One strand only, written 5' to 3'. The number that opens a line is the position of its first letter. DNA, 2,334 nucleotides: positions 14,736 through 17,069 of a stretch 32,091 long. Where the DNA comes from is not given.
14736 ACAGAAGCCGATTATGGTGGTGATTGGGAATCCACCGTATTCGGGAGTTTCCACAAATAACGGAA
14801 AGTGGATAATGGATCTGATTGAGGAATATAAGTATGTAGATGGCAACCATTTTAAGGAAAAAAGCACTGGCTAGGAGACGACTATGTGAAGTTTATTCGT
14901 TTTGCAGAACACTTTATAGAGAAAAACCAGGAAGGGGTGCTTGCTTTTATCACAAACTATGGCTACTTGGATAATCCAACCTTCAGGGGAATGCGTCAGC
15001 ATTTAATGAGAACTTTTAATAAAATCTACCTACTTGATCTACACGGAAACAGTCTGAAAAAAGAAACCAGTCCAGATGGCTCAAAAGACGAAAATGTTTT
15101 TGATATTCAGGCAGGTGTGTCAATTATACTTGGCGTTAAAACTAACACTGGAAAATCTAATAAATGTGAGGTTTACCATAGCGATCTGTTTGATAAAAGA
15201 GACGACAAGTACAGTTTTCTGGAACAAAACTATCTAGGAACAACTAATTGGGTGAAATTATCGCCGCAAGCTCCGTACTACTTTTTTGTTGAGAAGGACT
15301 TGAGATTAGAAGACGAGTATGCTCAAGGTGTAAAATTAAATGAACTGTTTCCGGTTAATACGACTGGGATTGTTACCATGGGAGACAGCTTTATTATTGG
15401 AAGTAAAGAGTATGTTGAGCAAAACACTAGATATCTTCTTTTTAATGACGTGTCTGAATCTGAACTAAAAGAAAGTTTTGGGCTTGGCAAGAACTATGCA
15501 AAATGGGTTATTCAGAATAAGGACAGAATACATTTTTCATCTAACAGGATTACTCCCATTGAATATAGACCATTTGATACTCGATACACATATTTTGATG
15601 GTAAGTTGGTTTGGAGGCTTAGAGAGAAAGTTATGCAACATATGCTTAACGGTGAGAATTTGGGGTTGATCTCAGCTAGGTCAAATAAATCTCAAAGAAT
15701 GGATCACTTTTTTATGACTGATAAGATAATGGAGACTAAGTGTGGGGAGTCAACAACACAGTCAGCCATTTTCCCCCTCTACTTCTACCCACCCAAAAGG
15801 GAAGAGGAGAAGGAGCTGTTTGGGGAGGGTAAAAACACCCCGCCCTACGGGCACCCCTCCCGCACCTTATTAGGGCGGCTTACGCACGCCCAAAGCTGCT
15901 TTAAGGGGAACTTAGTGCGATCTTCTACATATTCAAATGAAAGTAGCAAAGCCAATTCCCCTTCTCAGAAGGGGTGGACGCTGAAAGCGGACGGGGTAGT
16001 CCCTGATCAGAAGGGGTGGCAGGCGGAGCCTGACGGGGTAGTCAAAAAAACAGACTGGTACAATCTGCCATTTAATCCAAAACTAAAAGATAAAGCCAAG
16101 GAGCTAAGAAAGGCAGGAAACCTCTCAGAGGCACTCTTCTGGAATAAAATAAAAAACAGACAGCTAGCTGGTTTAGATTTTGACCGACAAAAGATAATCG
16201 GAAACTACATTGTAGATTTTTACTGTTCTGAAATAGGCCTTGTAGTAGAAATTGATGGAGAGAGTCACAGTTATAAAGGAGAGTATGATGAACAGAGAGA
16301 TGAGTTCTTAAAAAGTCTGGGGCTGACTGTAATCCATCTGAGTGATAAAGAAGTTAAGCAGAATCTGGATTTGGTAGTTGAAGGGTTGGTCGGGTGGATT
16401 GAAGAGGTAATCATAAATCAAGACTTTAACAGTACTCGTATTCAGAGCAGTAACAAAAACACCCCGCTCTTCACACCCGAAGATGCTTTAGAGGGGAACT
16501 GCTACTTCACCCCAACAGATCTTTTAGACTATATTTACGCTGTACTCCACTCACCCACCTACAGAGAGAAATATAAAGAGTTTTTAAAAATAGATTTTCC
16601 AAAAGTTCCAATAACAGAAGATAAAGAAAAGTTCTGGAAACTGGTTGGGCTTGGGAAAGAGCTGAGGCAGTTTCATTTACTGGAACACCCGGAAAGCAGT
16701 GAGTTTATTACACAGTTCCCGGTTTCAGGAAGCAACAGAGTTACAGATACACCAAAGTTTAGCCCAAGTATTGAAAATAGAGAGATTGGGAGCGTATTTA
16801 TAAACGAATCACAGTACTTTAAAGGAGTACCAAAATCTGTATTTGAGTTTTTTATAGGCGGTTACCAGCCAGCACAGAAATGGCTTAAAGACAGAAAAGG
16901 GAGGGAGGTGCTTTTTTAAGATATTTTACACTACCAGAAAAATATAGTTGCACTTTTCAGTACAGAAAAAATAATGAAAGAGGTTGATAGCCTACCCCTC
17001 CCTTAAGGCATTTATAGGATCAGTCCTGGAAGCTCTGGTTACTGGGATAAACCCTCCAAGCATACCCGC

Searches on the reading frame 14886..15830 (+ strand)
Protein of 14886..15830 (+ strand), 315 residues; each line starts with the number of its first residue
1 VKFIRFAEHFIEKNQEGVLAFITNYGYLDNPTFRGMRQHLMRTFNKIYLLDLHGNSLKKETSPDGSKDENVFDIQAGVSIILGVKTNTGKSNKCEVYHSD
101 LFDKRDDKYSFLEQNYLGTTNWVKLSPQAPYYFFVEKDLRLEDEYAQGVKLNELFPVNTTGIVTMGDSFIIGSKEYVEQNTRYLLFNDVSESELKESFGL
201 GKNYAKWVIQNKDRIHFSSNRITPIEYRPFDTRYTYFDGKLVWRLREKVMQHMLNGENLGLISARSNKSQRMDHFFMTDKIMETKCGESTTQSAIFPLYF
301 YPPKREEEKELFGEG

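Call 45: search_protein_families(library=pfam, proteins=[window:14886-15830:+], max_evalue=0.01)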
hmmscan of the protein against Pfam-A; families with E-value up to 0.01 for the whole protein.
window:14886-15830:+ (315 aa): 1 family
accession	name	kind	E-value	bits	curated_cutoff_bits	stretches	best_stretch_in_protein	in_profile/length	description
PF18135.7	Type_ISP_C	-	1.2e-25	90.8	25.9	1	153-307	1-159/342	Type ISP C-terminal specificity domain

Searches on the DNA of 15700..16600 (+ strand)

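Call 19: search_rna_families(source=window, start=15700, end=16600, threshold=evalue, max_evalue=10)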
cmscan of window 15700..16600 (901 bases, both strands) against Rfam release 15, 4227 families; matches with E-value up to 10: 2.
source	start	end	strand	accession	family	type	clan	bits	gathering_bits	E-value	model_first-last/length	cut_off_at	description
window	16111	16151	+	RF00517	serC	Cis-reg; leader;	-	16.7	35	0.52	1-52/52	no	serC leader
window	16039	16193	-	RF01983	Pinc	Gene; lncRNA;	-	15.2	60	7.4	1-154/154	no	Pregnancy induced noncoding RNA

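Call 37: search_with_rna_model(model_id=R1, sources=[L001, L002, L003, L004, L005, L006, L007, L008, L009, L010, L011, L012, L013, L014, L015, L016, L017, L018, L019, L020, L021, L022, L023, L024, L025, L026, L027, L028, L029, L030, L031, L032, L033, L034, L035, L036, L037, L038, L039, L040, L041, L042, L043, L044, L045, L046, L047, L048, L049, L050, L051, L052, L053, L054, L055, L056, L057, L058, L059, L060, L061, L062, L063, L064, L065, L066, L067, L068, L069, L070, L071, L072, L073, L074, L075, L076, L077, L078, L079, L080], max_evalue=0.001, make_alignment=true)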
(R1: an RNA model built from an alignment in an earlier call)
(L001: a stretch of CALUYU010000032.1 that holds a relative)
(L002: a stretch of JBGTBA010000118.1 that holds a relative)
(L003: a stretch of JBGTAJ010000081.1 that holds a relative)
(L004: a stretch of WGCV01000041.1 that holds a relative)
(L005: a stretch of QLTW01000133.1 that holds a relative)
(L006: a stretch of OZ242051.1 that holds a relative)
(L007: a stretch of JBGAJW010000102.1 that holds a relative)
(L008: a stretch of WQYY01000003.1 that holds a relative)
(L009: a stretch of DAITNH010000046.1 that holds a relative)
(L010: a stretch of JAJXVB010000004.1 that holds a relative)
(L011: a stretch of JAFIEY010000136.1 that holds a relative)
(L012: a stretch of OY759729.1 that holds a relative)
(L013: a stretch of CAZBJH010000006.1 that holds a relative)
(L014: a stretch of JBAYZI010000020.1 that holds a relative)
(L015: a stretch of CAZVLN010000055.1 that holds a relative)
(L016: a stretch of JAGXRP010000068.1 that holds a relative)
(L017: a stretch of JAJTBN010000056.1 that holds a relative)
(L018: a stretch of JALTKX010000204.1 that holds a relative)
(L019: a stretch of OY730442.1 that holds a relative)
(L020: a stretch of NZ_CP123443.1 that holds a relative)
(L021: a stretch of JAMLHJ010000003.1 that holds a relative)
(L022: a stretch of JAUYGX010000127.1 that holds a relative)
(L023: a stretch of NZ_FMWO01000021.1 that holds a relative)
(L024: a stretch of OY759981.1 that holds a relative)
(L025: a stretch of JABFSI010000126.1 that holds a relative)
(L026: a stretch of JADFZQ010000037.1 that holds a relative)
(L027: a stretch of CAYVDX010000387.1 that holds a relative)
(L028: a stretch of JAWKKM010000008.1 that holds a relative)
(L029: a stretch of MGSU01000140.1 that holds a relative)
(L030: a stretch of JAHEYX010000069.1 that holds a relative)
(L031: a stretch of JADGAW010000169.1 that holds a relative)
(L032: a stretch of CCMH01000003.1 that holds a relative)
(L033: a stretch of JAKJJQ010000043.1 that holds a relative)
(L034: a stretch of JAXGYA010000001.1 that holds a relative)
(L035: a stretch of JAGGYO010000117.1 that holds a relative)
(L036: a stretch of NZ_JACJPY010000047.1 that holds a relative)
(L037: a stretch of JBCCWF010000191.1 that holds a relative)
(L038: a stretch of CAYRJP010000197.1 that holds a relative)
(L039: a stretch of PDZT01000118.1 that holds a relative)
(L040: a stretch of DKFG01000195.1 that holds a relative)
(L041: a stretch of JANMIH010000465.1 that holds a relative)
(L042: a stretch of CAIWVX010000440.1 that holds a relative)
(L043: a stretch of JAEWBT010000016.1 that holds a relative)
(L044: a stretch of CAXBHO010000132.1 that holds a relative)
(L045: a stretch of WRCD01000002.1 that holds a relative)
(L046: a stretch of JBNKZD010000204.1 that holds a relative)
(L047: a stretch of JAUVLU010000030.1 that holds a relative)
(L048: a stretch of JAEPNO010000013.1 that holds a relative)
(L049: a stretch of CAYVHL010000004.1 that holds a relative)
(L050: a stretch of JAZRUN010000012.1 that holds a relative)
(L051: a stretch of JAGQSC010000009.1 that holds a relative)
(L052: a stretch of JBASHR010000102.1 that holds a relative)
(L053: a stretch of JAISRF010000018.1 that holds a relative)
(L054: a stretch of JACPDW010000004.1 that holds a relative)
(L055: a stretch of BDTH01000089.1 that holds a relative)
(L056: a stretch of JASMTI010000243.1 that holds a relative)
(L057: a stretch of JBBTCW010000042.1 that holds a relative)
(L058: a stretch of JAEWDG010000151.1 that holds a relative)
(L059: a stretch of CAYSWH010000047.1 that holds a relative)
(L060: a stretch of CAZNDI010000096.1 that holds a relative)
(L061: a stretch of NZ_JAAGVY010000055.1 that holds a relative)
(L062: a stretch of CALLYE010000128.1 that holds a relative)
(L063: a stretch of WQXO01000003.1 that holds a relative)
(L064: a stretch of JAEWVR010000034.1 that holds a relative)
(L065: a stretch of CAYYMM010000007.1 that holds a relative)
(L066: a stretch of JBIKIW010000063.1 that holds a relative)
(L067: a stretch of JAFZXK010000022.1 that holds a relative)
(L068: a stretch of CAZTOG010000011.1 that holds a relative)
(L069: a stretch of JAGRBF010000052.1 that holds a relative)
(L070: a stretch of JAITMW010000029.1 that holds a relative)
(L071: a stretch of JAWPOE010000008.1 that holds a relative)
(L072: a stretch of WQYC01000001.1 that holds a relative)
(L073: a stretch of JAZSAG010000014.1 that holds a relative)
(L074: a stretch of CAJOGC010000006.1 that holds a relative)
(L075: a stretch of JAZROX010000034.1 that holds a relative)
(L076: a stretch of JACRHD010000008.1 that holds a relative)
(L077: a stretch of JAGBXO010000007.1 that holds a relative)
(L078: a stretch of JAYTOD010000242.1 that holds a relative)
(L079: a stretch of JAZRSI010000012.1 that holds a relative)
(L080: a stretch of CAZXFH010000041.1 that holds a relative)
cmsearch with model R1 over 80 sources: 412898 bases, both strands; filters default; matches with E-value up to 0.001: 230.
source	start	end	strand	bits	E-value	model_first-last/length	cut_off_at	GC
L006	2752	2801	+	79.1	1.4e-23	1-50/50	no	0.64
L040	953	1002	+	78.8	1.8e-23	1-50/50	no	0.62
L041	2821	2870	+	78.3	2.6e-23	1-50/50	no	0.62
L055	81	130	+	77.9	3.6e-23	1-50/50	no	0.62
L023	2860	2909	+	77.9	3.6e-23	1-50/50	no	0.64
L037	2901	2950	+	77.9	3.8e-23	1-50/50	no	0.64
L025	874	923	+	77.8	3.9e-23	1-50/50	no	0.64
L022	7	56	+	77.7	4.4e-23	1-50/50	no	0.58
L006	3464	3513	+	77.4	5.4e-23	1-50/50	no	0.66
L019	3352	3401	-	76.3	1.3e-22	1-50/50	no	0.6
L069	156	205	+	75.6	2.3e-22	1-50/50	no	0.66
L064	3425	3474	+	75.4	2.6e-22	1-50/50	no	0.68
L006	1091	1140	-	75.3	2.9e-22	1-50/50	no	0.68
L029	1366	1415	+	74.8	4.2e-22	1-50/50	no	0.66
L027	1576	1625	+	74.5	5.3e-22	1-50/50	no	0.7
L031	586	635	-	74.4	5.7e-22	1-50/50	no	0.66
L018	2700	2749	+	74.3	6.3e-22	1-50/50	no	0.6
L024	2934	2983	+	74.2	6.5e-22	1-50/50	no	0.56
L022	103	152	+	74.1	7.3e-22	1-50/50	no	0.66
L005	2949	2998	+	74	7.6e-22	1-50/50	no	0.54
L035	2946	2995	+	73.5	1.1e-21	1-50/50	no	0.54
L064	2932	2981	+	73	1.7e-21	1-50/50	no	0.64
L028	2910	2959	+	71.7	4.6e-21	1-50/50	no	0.62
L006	1916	1965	-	71.5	5.5e-21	1-50/50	no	0.66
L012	2778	2827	+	71.3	6.4e-21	1-50/50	no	0.56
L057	1096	1145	+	71.1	7.7e-21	1-50/50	no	0.54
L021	3364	3413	-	70.6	1.1e-20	1-50/50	no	0.62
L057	2923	2972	+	69.4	2.8e-20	1-50/50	no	0.56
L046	102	151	+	68.7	4.8e-20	1-50/50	no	0.64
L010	2836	2885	+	68.1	7.6e-20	1-50/50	no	0.64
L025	123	172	+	68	8.2e-20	1-50/50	no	0.58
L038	2937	2986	+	67.8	9.9e-20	1-50/50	no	0.58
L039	3351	3400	+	67.5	1.2e-19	1-50/50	no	0.56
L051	150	199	+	65.3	7e-19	1-50/50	no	0.64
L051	942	991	+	65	8.5e-19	1-50/50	no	0.66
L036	2902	2951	+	62.8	4.9e-18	1-50/50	no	0.62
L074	3386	3439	-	60.7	2.5e-17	1-50/50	no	0.57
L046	46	95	-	60.4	3.1e-17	1-50/50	no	0.62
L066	4323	4370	+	58.6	1.3e-16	1-50/50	no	0.62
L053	3336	3383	-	57.6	2.7e-16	1-50/50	no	0.71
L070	2936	2981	+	57.4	3.2e-16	1-50/50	no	0.65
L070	3434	3479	+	56.8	5.3e-16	1-50/50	no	0.65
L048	2738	2794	-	56.6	6.1e-16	1-50/50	no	0.58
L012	3401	3452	-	56.5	6.4e-16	1-50/50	no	0.56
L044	2035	2084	+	56.1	8.9e-16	1-50/50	no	0.72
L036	3350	3395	-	55.6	1.3e-15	1-50/50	no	0.61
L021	1636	1679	+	54.4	3.4e-15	1-50/50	no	0.59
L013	2940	2983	+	54.2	3.8e-15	1-50/50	no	0.59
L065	2931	2980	+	54.2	4e-15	1-50/50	no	0.76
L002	2938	2981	+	53.7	5.9e-15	1-50/50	no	0.57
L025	1286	1335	+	53.5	6.6e-15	1-50/50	no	0.66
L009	2940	2983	+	53.1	9.2e-15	1-50/50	no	0.59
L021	2898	2941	+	53.1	9.5e-15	1-50/50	no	0.57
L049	2815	2858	+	52.7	1.3e-14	1-50/50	no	0.66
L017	10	53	+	52.6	1.3e-14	1-50/50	no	0.52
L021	4876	4919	+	52.3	1.8e-14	1-50/50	no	0.59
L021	4192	4235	+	51.7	2.7e-14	1-50/50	no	0.64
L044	3355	3398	-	51.7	2.8e-14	1-50/50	no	0.61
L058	140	190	+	51.6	2.9e-14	1-50/50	no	0.59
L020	2914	2957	+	51.5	3.3e-14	1-50/50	no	0.66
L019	2865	2908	+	51.4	3.4e-14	1-50/50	no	0.61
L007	1198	1247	+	51.1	4.3e-14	1-50/50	no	0.68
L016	2944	2987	+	51.1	4.3e-14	1-50/50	no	0.64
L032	2944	2987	+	51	4.8e-14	1-50/50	no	0.61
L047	3524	3569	-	50.6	6.6e-14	1-50/50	no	0.52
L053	2924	2971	+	50.5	6.7e-14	1-50/50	no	0.69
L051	795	840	-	50.5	6.8e-14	1-50/50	no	0.7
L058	15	64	+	50.4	7.7e-14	1-50/50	no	0.6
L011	90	145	+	50.3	7.9e-14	1-50/50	no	0.64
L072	2858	2902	-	50.3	8.1e-14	1-50/50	no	0.67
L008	3336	3379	-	50.3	8.3e-14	1-50/50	no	0.64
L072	2923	2980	+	50.2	8.7e-14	1-50/50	no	0.62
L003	2817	2860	+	50.2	9e-14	1-50/50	no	0.66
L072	3374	3431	+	50.1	9.5e-14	1-50/50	no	0.62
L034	3420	3464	-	49.9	1.1e-13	1-50/50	no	0.58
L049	4203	4246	+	49.6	1.5e-13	1-50/50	no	0.64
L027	1672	1715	+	49.5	1.5e-13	1-50/50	no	0.68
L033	2704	2751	+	49.5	1.5e-13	1-50/50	no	0.52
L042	653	696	+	49.3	1.7e-13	1-50/50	no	0.64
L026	2937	2980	-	49.3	1.8e-13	1-50/50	no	0.66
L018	2796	2845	+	48.9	2.5e-13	1-50/50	no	0.54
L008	2874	2917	+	48.8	2.7e-13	1-50/50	no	0.66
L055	567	610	-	48.6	3.2e-13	1-50/50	no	0.68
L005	2221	2267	+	48.5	3.2e-13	1-50/50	no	0.64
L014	3389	3440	-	48.5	3.2e-13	1-50/50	no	0.58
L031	633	676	+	48.5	3.3e-13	1-50/50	no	0.66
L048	2895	2963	+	48.3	3.7e-13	1-50/50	no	0.67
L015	272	327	+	48.2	4.1e-13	1-50/50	no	0.57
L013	3336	3379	-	48.1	4.4e-13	1-50/50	no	0.68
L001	2941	2984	+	47.8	5.8e-13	1-50/50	no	0.64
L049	2673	2716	+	47.6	6.7e-13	1-50/50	no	0.66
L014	3443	3494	-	47.5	7.2e-13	1-50/50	no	0.58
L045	2921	2968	+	47.4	7.7e-13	1-50/50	no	0.62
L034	2944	2987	+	47.3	8.4e-13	1-50/50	no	0.7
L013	2077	2120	+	47.3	8.4e-13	1-50/50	no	0.66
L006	1988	2031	+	47.2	9e-13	1-50/50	no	0.7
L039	2937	2980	-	47.2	9e-13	1-50/50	no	0.68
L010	3350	3395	-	47.2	9.3e-13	1-50/50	no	0.7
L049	3823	3866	+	47.1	9.6e-13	1-50/50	no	0.68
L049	3336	3380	-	47.1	9.7e-13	1-50/50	no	0.69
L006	1872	1915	-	46.9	1.2e-12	6-49/50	no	0.66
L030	2940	2983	+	46.5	1.6e-12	1-50/50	no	0.66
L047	2828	2876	-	46.3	1.8e-12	1-50/50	no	0.49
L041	2894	2939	-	46.2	2e-12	1-50/50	no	0.7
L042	720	765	-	46.2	2e-12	1-50/50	no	0.7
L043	2379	2422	-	46.2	2e-12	1-50/50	no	0.66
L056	298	342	-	46.1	2.2e-12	1-50/50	no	0.6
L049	2377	2421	-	46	2.2e-12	1-50/50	no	0.71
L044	2926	2969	-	46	2.3e-12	1-50/50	no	0.7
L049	3997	4041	-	46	2.4e-12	1-50/50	no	0.73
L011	640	683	-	46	2.4e-12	1-50/50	no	0.66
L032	3352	3395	-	45.8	2.7e-12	1-50/50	no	0.68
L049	2931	2975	+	45.7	3.1e-12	1-50/50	no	0.6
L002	3336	3380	-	45.5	3.5e-12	1-50/50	no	0.62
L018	3420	3464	-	45.4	3.6e-12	1-50/50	no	0.62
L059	2850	2896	+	45.4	3.7e-12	1-50/50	no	0.7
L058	688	740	-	45.4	3.9e-12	1-50/50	no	0.62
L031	1140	1183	-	45.3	4e-12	1-50/50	no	0.7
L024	3336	3380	-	45.1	4.8e-12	1-50/50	no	0.62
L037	2846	2891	-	44.9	5.3e-12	1-50/50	no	0.65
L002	2767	2810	+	44.9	5.6e-12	1-50/50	no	0.66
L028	3361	3404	-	44.9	5.7e-12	1-50/50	no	0.61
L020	2811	2855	-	44.8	5.9e-12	1-50/50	no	0.6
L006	3398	3443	-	44.6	6.8e-12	1-50/50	no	0.67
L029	1439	1484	-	44.6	7.1e-12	1-50/50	no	0.67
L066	3364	3455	-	44.5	7.5e-12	1-50/50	no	0.55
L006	1163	1206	+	44.5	7.8e-12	1-50/50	no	0.73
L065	2912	2957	-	44.4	7.8e-12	1-50/50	no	0.76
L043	3391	3434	-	44.4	8.1e-12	1-50/50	no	0.68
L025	1362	1407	-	44.2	9.5e-12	1-50/50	no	0.67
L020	1484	1527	-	44.1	1e-11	1-50/50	no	0.68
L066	2810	2854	+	43.9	1.2e-11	1-50/50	no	0.58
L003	3361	3404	-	43.7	1.4e-11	1-50/50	no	0.68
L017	403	447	-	43.7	1.4e-11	1-50/50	no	0.6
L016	3717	3760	+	43.5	1.6e-11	1-50/50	no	0.61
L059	3462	3506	-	43.3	1.9e-11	1-50/50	no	0.64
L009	3336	3380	-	43.2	2e-11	1-50/50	no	0.6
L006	2686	2731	-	43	2.4e-11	1-50/50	no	0.7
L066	2745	2791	+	42.5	3.6e-11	1-50/50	no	0.51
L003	2899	2942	-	41.7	6.5e-11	1-50/50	no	0.7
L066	4119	4163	+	41.7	6.7e-11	1-50/50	no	0.6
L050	3361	3414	-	41.6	7.3e-11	1-50/50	no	0.63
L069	561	605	-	41.2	9.8e-11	1-50/50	no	0.73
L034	3336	3379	-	41.1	1.1e-10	1-50/50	no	0.64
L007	1678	1722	-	41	1.1e-10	1-50/50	no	0.69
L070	3376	3419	-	41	1.2e-10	1-50/50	no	0.59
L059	2677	2728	+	40.9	1.2e-10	1-50/50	no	0.54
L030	3414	3457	-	40.7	1.4e-10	1-50/50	no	0.68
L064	2858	2902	-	40.6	1.6e-10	1-50/50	no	0.62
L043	2835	2878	+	40.5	1.7e-10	1-50/50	no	0.68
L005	3345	3392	-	40.5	1.7e-10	1-50/50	no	0.52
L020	3336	3380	-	40.5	1.8e-10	1-50/50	no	0.62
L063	2930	2972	-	40.2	2.2e-10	1-50/50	no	0.65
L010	2909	2954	-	40.2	2.2e-10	1-50/50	no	0.65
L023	2936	2981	-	39.8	2.9e-10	1-50/50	no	0.61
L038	3347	3390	-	39.6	3.5e-10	1-50/50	no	0.61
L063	3461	3505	+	39.2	4.6e-10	1-50/50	no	0.64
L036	3405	3440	+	37.8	1.4e-09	1-50/50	no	0.64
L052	2934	2983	+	37.4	1.8e-09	1-50/50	no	0.54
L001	2857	2897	+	37.4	1.9e-09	1-50/50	no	0.66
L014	2802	2853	+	37.3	2e-09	1-50/50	no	0.63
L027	2134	2178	-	37.1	2.5e-09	1-50/50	no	0.69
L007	1724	1767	-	36.9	2.9e-09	1-50/50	no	0.68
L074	2867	2918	+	36.6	3.4e-09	1-50/50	no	0.62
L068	202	247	-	36.4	4e-09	1-50/50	no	0.76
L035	3347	3390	-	36.4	4e-09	1-50/50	no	0.55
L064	3352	3396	-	36.4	4.1e-09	1-50/50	no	0.62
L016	2789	2822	-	36.1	5.2e-09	1-50/50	no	0.68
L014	2856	2907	+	35.8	6.7e-09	1-50/50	no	0.62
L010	2928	2980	+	35.3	9.5e-09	1-50/50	no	0.58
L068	995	1040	-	35.3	9.5e-09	1-50/50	no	0.76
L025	813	858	-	33.5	3.8e-08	1-50/50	no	0.63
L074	2605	2669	+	33.3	4.6e-08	1-50/50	no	0.62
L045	3349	3392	-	33.1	5.6e-08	1-50/50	no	0.64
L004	2829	2884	+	33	5.7e-08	1-50/50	no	0.62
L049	2633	2671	+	32.5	8.4e-08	1-50/50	no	0.69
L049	2471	2509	+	32.3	9.9e-08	1-50/50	no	0.67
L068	332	388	+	32.3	1e-07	1-50/50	no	0.65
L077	2932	2981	+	32.2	1.1e-07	1-50/50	no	0.66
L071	2931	2981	+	32.1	1.2e-07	1-50/50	no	0.61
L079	2931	2981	+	32.1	1.2e-07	1-50/50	no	0.61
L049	2775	2814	+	32.1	1.2e-07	1-50/50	no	0.68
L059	2917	2965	+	32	1.2e-07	1-50/50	no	0.63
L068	1125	1180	+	32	1.2e-07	1-50/50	no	0.68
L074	3547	3611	+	31.9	1.4e-07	1-50/50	no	0.62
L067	768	816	-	31.7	1.7e-07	1-50/50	no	0.63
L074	2204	2251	-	31.4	2e-07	1-50/50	no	0.6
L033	2908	2952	-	31.1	2.5e-07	1-50/50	no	0.6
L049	4124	4162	+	30.7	3.4e-07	1-50/50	no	0.72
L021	4960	5003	+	30.7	3.5e-07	1-50/50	no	0.59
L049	4164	4202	+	30.5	4.3e-07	1-50/50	no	0.69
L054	2820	2860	+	30.3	4.7e-07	1-50/50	no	0.61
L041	2940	2981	-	30.3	4.9e-07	1-50/50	no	0.76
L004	3387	3453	-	30.2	5e-07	1-50/50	no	0.57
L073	2608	2660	+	30.2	5.2e-07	1-50/50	no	0.6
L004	2763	2829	-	30.2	5.2e-07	1-50/50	no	0.61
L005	2268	2313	+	30.1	5.8e-07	1-50/50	no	0.48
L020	4626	4669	+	29.8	7e-07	1-50/50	no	0.64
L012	2896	2941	-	29.6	8.6e-07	1-50/50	no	0.54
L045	5050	5098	+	29.5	8.9e-07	1-50/50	no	0.59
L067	2664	2716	+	28.8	1.6e-06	1-50/50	no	0.58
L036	2862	2895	-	28.6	1.8e-06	1-50/50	no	0.62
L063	3377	3441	-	28.6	1.8e-06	1-50/50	no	0.6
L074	2709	2756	-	28.5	2e-06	1-50/50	no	0.65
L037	3506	3550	-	28.1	2.6e-06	1-50/50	no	0.69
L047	2898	2944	+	28.1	2.7e-06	1-50/50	no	0.51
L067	817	861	-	27.9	3.2e-06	1-50/50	no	0.69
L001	2899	2939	+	27.6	3.9e-06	1-50/50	no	0.61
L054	3380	3425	-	27.5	4.2e-06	1-50/50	no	0.5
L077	3342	3393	-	26.7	8e-06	1-50/50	no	0.69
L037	3524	3576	+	26.3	1.1e-05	1-50/50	no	0.66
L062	24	69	+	24.6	4e-05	1-50/50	no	0.76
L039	3336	3377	-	24.6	4.1e-05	1-50/50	no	0.48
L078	355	403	+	24.4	4.7e-05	1-50/50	no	0.65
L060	1157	1201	+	24.4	4.8e-05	1-50/50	no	0.71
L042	793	831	-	24.3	5e-05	1-50/50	no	0.62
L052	2089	2132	+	23.8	7.5e-05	1-50/50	no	0.7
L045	145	193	-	23.6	9e-05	1-50/50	no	0.53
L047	3356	3396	-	23.6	9e-05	1-50/50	no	0.49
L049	2511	2551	+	23.3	0.00011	1-50/50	no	0.71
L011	562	602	-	22.8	0.00017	1-50/50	no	0.63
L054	2861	2899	+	22.7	0.00018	1-50/50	no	0.62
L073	3020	3068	-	22.4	0.00023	1-50/50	no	0.63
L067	3386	3433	-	21.8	0.00037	1-50/50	no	0.65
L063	2873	2918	-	21.3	0.00054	1-50/50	no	0.61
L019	2910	2947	+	21.3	0.00055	5-50/50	no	0.66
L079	3342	3389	-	21.2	0.00056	1-50/50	no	0.65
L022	601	645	-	20.9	0.00071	1-50/50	no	0.58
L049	2553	2591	+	20.7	0.00083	1-50/50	no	0.69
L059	2747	2793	-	20.6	0.00096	1-50/50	no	0.57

Alignment A2: 150 matches aligned to the model, 129 columns, each read 5' to 3' on its own strand. Consensus structure (alignment columns), stored with it:
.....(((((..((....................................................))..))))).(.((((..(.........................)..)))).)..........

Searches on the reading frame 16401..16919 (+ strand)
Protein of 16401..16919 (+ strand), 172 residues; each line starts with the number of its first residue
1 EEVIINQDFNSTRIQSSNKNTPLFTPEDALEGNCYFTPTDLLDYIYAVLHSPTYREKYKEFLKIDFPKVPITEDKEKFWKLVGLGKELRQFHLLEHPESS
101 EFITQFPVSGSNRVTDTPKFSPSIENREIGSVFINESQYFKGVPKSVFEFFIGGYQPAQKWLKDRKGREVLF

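Call 45: search_protein_families(library=pfam, proteins=[window:16401-16919:+], max_evalue=0.01)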
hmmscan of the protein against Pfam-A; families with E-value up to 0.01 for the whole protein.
window:16401-16919:+ (172 aa): 1 family
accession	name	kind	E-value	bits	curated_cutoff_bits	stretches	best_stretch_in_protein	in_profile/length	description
PF18135.7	Type_ISP_C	-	4.2e-46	158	25.9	1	33-169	184-316/342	Type ISP C-terminal specificity domain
